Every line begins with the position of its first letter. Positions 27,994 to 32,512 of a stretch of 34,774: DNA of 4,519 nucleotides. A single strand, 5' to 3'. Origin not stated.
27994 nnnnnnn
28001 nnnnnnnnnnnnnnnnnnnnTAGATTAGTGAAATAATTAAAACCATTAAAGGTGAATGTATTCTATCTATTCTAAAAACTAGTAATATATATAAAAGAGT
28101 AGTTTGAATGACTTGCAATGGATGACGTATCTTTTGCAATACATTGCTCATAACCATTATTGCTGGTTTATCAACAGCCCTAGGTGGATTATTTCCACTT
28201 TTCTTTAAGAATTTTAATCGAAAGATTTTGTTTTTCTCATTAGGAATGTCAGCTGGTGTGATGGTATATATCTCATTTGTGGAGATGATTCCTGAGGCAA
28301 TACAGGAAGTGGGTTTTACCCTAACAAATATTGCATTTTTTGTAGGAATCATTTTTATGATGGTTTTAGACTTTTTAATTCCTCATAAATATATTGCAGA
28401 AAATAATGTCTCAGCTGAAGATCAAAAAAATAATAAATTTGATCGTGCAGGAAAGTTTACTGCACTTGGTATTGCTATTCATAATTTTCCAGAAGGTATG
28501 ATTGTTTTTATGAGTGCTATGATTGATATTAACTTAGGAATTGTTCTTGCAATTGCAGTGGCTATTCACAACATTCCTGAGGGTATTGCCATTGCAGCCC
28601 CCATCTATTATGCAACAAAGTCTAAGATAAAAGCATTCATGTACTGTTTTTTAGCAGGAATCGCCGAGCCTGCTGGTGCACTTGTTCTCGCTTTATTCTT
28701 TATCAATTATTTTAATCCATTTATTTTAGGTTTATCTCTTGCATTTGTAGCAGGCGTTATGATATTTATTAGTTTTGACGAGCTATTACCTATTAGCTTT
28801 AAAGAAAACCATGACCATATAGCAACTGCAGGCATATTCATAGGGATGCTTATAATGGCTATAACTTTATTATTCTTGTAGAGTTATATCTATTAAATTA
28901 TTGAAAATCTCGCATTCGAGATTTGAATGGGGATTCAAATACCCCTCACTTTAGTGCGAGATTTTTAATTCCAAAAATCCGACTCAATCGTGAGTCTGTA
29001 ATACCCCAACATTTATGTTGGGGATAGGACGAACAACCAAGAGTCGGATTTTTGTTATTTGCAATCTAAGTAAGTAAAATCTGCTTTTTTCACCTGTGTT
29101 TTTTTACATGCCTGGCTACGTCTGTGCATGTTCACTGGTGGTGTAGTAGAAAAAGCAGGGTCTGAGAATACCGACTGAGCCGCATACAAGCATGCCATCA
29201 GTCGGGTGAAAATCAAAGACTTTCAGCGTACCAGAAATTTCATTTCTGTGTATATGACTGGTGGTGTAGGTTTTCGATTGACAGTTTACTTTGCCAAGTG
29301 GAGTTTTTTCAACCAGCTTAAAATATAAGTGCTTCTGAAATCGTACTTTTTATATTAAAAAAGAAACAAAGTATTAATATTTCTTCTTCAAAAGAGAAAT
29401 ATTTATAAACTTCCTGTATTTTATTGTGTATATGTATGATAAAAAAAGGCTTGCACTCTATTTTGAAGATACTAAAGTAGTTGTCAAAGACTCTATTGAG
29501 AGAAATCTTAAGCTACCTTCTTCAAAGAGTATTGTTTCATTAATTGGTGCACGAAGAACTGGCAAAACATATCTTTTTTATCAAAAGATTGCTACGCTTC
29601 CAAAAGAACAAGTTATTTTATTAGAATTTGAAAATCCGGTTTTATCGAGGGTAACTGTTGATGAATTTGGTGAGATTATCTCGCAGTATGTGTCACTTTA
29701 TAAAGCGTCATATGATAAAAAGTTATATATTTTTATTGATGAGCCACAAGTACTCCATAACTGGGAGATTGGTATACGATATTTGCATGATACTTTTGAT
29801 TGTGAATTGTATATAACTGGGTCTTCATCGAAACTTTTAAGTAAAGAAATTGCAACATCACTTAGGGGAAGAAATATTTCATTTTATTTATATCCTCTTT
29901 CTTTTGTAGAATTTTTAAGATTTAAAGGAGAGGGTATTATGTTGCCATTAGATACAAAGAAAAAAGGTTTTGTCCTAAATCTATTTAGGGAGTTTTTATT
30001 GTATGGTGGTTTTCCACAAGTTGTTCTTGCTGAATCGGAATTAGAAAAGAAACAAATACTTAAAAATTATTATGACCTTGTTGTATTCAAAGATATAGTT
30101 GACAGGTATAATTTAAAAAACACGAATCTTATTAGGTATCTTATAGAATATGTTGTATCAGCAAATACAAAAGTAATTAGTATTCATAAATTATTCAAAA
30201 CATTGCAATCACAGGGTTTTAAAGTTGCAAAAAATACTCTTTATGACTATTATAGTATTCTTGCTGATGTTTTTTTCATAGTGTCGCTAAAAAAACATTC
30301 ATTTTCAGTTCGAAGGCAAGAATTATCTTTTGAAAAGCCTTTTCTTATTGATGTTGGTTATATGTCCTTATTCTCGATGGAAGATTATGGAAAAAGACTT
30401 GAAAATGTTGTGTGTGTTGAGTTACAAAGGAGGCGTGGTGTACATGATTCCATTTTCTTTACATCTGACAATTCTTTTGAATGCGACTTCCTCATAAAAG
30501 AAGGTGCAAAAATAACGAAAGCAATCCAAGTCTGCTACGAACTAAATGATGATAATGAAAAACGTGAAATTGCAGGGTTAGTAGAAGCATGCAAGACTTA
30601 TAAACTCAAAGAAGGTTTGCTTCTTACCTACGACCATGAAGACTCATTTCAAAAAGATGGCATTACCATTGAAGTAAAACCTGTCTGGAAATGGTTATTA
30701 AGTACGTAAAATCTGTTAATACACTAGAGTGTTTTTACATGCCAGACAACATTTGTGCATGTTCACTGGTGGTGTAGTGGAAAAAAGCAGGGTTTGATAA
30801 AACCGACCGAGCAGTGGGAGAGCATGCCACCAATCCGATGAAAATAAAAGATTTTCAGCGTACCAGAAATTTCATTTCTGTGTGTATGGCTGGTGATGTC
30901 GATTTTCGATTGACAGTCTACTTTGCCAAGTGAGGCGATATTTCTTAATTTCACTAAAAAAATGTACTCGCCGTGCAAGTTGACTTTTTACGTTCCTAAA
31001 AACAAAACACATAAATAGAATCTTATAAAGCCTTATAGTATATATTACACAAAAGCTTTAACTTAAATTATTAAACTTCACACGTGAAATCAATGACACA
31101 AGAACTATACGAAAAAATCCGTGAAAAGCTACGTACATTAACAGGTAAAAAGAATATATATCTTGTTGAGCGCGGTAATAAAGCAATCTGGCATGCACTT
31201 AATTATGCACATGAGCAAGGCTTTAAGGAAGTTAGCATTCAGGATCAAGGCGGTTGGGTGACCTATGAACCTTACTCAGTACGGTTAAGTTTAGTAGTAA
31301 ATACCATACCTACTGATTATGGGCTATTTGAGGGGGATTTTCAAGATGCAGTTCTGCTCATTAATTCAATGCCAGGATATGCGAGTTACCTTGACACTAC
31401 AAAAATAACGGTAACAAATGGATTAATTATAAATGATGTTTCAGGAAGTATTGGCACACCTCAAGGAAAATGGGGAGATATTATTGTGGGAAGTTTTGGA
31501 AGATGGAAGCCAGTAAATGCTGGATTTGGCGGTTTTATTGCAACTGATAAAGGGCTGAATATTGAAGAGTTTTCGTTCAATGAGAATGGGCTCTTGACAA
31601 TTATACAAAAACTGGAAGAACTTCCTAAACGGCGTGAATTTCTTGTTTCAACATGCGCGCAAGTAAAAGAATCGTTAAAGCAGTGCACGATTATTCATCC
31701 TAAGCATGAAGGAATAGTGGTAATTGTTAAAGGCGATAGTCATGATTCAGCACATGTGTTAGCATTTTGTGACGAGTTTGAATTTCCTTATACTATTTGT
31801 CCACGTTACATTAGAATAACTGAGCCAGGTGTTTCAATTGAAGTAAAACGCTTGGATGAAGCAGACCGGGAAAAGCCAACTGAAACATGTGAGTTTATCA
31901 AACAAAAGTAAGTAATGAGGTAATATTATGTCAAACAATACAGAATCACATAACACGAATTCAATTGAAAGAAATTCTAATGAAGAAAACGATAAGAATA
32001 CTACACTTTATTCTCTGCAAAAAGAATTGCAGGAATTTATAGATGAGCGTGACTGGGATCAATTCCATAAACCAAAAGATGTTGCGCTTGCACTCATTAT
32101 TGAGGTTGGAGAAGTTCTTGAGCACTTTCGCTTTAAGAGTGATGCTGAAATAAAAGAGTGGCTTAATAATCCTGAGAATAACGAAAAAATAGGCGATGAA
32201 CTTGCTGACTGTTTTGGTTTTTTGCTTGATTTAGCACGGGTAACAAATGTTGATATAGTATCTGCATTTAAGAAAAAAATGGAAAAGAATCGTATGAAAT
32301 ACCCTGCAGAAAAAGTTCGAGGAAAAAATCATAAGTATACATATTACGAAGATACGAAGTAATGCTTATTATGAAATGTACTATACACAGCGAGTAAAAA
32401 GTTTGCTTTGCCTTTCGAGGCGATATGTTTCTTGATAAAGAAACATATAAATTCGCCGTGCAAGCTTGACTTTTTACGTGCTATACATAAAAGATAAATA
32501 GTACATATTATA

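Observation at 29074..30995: AAA+ (DUF4143-type) ATPase gene bracketed by two direct long copies, the upstream one truncated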

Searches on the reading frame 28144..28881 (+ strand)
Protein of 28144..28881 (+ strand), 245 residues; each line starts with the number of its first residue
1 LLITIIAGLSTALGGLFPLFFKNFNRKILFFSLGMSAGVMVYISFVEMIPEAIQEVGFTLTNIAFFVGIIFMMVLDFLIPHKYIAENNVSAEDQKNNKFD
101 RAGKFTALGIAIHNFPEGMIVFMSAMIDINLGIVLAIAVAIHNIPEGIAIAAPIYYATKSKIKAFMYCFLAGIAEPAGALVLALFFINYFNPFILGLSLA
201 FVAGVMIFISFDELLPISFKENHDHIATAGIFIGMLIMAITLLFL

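Call 11: search_protein_families(library=pfam, proteins=[window:28144-28881:+])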
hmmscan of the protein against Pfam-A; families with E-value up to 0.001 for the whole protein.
window:28144-28881:+ (245 aa): 1 family
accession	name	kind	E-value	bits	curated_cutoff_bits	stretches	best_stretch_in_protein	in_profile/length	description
PF02535.28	Zip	-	8.8e-33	114.3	35.1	2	90-240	165-321/323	ZIP Zinc transporter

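Call 19: find_encoding_contigs(protein=window:28144-28881:+, flank=10000, max_places=6)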
Protein window:28144-28881:+ (245 aa): 2 contigs read that carry it; 2 places shown.
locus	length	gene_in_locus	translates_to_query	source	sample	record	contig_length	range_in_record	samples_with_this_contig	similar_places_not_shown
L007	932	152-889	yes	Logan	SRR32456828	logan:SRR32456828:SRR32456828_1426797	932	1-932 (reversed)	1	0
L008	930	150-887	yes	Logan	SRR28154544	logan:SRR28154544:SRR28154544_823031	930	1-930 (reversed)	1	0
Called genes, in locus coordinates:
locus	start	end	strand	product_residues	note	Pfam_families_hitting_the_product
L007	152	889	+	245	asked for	PF02535:Zip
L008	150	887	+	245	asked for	PF02535:Zip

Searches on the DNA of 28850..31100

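Call 15: search_rna_families(source=window, start=28850, end=31100, threshold=evalue, max_evalue=10)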
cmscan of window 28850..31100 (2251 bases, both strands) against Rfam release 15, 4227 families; matches with E-value up to 10: 7.
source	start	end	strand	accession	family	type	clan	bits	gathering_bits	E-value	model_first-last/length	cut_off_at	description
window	28969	29061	-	RF04211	MIR5185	Gene; miRNA;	-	18.2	101.7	3.1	1-111/111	no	MIR5185 microRNA precursor family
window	28959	29069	+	RF03621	MIR4245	Gene; miRNA;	-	18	74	8.3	1-128/128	no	MIR4245 microRNA precursor family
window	28907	28964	+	RF03030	salivarius-1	Gene; sRNA;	-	17.8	50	2.9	1-56/56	no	salivarius-1 RNA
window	29365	29414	-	RF03315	mir-723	Gene; miRNA;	-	17.7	63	6.2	1-60/60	no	mir-723 microRNA precursor family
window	30633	30703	+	RF00268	snoZ7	Gene; snRNA; snoRNA; CD-box;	CL00057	17.6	43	9.4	1-78/78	no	Small nucleolar RNA snoZ7/snoR77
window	28945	28994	+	RF03497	MIR5038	Gene; miRNA;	-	17.1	70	8.5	1-75/75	no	MIR5038 microRNA precursor family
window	30649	30798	+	RF01295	SCARNA7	Gene; snRNA; snoRNA; scaRNA;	-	12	65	3.7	1-330/330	no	Small Cajal body-specific RNA 7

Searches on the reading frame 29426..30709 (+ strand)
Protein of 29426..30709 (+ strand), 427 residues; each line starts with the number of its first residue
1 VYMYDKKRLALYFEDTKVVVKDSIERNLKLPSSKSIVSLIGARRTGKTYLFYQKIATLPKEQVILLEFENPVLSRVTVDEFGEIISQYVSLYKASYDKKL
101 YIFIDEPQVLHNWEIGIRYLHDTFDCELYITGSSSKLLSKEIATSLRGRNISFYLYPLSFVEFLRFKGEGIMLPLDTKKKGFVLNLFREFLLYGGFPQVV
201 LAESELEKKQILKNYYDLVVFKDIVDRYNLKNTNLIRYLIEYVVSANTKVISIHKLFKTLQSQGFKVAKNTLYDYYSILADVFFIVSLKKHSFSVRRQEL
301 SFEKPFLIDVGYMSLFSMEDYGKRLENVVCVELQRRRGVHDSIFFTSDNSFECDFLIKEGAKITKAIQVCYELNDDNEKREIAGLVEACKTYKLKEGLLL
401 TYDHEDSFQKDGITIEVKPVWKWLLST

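Call 11: search_protein_families(library=pfam, proteins=[window:29426-30709:+])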
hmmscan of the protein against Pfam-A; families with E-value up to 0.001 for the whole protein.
window:29426-30709:+ (427 aa): 2 families
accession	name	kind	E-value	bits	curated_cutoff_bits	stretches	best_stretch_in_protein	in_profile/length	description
PF13173.12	AAA_14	-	2.2e-30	105.7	27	1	34-164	2-129/129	AAA domain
PF13635.12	DUF4143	-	4.6e-12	46.4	28.1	1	222-371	2-159/160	Domain of unknown function (DUF4143)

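Call 16: find_encoding_contigs(protein=window:29426-30709:+, flank=10000, max_places=6)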
Protein window:29426-30709:+ (427 aa): no gene with exactly this product is on record in the collection.

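Call 18: find_encoding_contigs(protein=window:29432-30709:+, flank=10000, max_places=6)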
Protein window:29432-30709:+ (425 aa): 7 contigs read that carry it; 6 places shown.
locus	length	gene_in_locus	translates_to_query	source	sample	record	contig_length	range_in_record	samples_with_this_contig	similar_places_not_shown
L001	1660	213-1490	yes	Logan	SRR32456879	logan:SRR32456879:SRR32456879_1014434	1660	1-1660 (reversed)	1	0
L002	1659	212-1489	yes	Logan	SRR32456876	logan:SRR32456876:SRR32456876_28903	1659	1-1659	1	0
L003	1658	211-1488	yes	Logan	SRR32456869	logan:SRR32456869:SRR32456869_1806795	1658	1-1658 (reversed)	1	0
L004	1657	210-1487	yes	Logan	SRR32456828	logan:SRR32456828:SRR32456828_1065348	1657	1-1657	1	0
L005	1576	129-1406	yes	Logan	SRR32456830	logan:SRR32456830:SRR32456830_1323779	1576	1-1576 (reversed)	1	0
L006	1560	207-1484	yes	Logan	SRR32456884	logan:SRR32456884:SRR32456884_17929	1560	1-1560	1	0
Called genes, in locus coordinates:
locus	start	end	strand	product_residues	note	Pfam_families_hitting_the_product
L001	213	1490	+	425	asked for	PF13173:AAA_14, PF13635:DUF4143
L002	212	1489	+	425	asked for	PF13173:AAA_14, PF13635:DUF4143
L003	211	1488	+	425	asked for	PF13173:AAA_14, PF13635:DUF4143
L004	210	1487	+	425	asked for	PF13173:AAA_14, PF13635:DUF4143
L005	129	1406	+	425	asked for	PF13173:AAA_14, PF13635:DUF4143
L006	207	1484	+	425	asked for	PF13173:AAA_14, PF13635:DUF4143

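Call 26: find_homologous_proteins(query=window:29432-30709:+, max_evalue=1e-20)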
Query window:29432-30709:+ (425 aa): 2882 proteins with E <= 1e-20 among 8000 candidates; the best 120 are listed.
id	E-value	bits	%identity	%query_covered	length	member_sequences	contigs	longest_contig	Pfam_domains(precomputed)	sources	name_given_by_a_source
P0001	6.6e-277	936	100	100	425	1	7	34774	PF13173.13,PF13635.13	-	-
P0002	1.2e-155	537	60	100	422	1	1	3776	PF13173.13,PF13635.13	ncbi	-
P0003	1.3e-150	520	59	100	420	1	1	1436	PF13173.13,PF13635.13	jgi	-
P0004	3.8e-123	430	50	100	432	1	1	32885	PF13173.13,PF13635.13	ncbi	-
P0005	1.1e-117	412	47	99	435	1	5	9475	PF13173.13,PF13635.13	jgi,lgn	jgi:hypothetical protein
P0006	1.8e-117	411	46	99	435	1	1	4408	PF13173.13,PF13635.13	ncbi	ncbi:MAG: ATP-binding protein [Candidatus Pacearchaeota archaeon]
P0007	4.8e-117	410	49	95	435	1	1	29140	PF13173.13,PF13635.13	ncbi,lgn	-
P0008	6.0e-116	406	49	95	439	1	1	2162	PF13173.13,PF13635.13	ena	-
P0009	8.5e-116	406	48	95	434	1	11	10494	PF13173.13,PF13635.13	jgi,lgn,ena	jgi:uncharacterized protein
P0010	2.4e-115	404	49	96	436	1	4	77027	PF13173.13,PF13635.13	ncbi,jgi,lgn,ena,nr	ncbi:MAG: ATP-binding protein [Elusimicrobia bacterium]|nr:ATP-binding protein [Elusimicrobiota bact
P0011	2.1e-114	401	46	99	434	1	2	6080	PF13173.13,PF13635.13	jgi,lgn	-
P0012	8.8e-114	399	48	95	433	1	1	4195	PF13173.13,PF13635.13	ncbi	-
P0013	3.4e-113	397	49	95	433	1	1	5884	PF13173.13,PF13635.13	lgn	-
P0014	3.7e-113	397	46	94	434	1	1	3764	PF13173.13,PF13635.13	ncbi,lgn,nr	ncbi:MAG: ATP-binding protein [Nanoarchaeota archaeon]|nr:ATP-binding protein [Nanoarchaeota archaeo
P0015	6.6e-112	393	46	95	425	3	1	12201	PF13173.13,PF13635.13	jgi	jgi:hypothetical protein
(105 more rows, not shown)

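Call 27: find_encoding_contigs(protein=P0002, flank=10000, max_places=3)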
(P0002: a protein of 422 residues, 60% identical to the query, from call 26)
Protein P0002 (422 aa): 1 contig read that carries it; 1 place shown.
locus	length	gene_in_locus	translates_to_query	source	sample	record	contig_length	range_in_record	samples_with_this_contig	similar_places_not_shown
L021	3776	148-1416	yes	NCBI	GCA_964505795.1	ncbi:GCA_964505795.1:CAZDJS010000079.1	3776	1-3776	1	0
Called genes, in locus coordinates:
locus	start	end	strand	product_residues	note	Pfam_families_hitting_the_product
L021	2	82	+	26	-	?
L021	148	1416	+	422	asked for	PF13173:AAA_14, PF13635:DUF4143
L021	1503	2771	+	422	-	PF05345:He_PIG (faint)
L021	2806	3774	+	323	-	?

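Call 28: find_encoding_contigs(protein=P0004, flank=10000, max_places=3)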
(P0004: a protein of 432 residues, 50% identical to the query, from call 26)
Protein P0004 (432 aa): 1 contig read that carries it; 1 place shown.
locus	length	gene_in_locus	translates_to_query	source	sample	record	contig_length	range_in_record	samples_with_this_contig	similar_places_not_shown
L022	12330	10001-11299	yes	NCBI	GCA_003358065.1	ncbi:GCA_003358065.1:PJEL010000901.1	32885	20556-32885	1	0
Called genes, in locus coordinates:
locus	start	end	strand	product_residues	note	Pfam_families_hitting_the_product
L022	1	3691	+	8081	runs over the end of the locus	?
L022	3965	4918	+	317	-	-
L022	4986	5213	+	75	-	-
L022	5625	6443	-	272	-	PF13365:Trypsin_2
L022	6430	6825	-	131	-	-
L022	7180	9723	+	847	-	-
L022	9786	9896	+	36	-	-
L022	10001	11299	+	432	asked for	PF13173:AAA_14, PF13635:DUF4143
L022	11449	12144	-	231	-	PF16715:CDPS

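Call 29: find_encoding_contigs(protein=P0003, flank=10000, max_places=3)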
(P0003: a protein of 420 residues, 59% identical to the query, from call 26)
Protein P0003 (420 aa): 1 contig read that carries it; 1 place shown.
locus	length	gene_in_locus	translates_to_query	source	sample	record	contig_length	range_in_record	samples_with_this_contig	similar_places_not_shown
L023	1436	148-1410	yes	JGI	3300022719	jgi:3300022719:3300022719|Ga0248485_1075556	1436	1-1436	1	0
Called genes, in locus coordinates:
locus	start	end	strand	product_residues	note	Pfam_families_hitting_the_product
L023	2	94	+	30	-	?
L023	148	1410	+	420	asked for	PF13173:AAA_14, PF13635:DUF4143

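Call 55: search_protein_families(library=padloc, proteins=[window:29432-30709:+], max_evalue=0.01)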
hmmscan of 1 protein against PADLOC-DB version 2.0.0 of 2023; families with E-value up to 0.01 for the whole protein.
window:29432-30709:+ (425 aa): 7 families
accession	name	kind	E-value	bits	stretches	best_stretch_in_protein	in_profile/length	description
PDLC04787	PDC-S01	-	3.6e-96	320.5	1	23-424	18-408/412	-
PDLC04789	PDC-S01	-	2.1e-39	133.6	1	22-369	10-340/375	-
PDLC04790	PDC-S01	-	6.6e-23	79.1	1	30-370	25-368/422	-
PDLC04791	PDC-S01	-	4.7e-21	72.9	1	22-399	10-376/395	-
PDLC04786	PDC-S01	-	7.4e-16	55.9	1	36-362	24-380/439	-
PDLC04788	PDC-S01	-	2.7e-15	54.3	1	37-312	24-308/448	-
PDLC04792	PDC-S01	-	1.2e-10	38.6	1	22-199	10-201/452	-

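Call 56: search_protein_families(library=ncbifam, proteins=[window:29432-30709:+], max_evalue=0.01)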
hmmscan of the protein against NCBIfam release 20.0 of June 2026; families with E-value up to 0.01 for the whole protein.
window:29432-30709:+ (425 aa): 0 families

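Call 57: search_solved_structures(query=window:29432-30709:+, max_evalue=0.01)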
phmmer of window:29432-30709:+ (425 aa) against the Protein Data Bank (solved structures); distinct sequences matched with E-value up to 0.01: 0.

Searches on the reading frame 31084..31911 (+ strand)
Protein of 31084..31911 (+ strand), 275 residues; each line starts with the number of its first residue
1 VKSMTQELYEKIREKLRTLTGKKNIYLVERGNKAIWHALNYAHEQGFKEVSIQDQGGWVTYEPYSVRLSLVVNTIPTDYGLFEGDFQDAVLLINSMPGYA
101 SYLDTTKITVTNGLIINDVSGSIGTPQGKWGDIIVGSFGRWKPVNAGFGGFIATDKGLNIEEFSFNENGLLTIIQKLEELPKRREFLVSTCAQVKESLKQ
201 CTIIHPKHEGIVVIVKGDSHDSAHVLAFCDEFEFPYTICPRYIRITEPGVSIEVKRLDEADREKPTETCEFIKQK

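Call 11: search_protein_families(library=pfam, proteins=[window:31084-31911:+])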
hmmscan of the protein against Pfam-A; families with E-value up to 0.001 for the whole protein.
window:31084-31911:+ (275 aa): 0 families

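Call 53: find_homologous_proteins(query=window:31084-31911:+, max_evalue=0.00001)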
Query window:31084-31911:+ (275 aa): 512 proteins with E <= 0.00001 among 1120 candidates; the best 120 are listed.
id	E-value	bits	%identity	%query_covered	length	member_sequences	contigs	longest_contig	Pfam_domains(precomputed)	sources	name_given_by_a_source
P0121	1.1e-182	623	100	99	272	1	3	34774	PF27296.1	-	-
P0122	2.1e-69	252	49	90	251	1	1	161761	PF27296.1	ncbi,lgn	ncbi:MAG: hypothetical protein ACMXYG_04035 [Candidatus Woesearchaeota archaeon]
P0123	6.8e-69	250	48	90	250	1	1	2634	PF27296.1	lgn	-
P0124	1.8e-68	249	48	90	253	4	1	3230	PF27296.1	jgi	-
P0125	5.3e-68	247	46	91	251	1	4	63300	PF27296.1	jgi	-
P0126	5.7e-68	247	48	90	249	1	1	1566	PF27296.1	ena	-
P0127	1.0e-67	246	48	92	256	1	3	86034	PF27296.1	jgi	jgi:hypothetical protein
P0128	1.5e-67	246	47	90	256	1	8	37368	PF27296.1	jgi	jgi:hypothetical protein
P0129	5.4e-66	241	47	90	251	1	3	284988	PF27296.1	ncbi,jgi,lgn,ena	-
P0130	1.1e-64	236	45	90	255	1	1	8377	PF27296.1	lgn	-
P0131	4.2e-64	234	44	91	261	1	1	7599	PF27296.1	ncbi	ncbi:MAG: hypothetical protein ACMXX5_00115 [Candidatus Woesearchaeota archaeon]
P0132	9.9e-64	233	43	91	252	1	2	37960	PF27296.1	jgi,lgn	jgi:hypothetical protein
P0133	5.8e-61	224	45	89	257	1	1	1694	PF27296.1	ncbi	-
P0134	3.9e-60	221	46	91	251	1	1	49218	PF27296.1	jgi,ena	-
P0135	5.5e-60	221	48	90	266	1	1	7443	PF27296.1,PF01041.24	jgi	-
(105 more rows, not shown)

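Call 56: search_protein_families(library=ncbifam, proteins=[window:31084-31911:+], max_evalue=0.01)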
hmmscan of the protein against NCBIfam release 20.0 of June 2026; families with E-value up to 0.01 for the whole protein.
window:31084-31911:+ (275 aa): 0 families

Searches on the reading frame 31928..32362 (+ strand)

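Call 11: search_protein_families(library=pfam, proteins=[window:31928-32362:+])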
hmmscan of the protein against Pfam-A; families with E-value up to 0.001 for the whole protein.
window:31928-32362:+ (144 aa): 3 families
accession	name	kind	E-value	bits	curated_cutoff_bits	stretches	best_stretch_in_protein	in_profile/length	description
PF12643.12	MazG-like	-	9.4e-10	39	27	1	58-138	5-83/85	MazG-like family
PF08761.16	dUTPase_2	-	1.5e-08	35.6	22.9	1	26-121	4-98/162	dUTPase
PF03819.22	MazG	-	9.6e-05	23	22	1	50-126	4-71/74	MazG nucleotide pyrophosphohydrolase domain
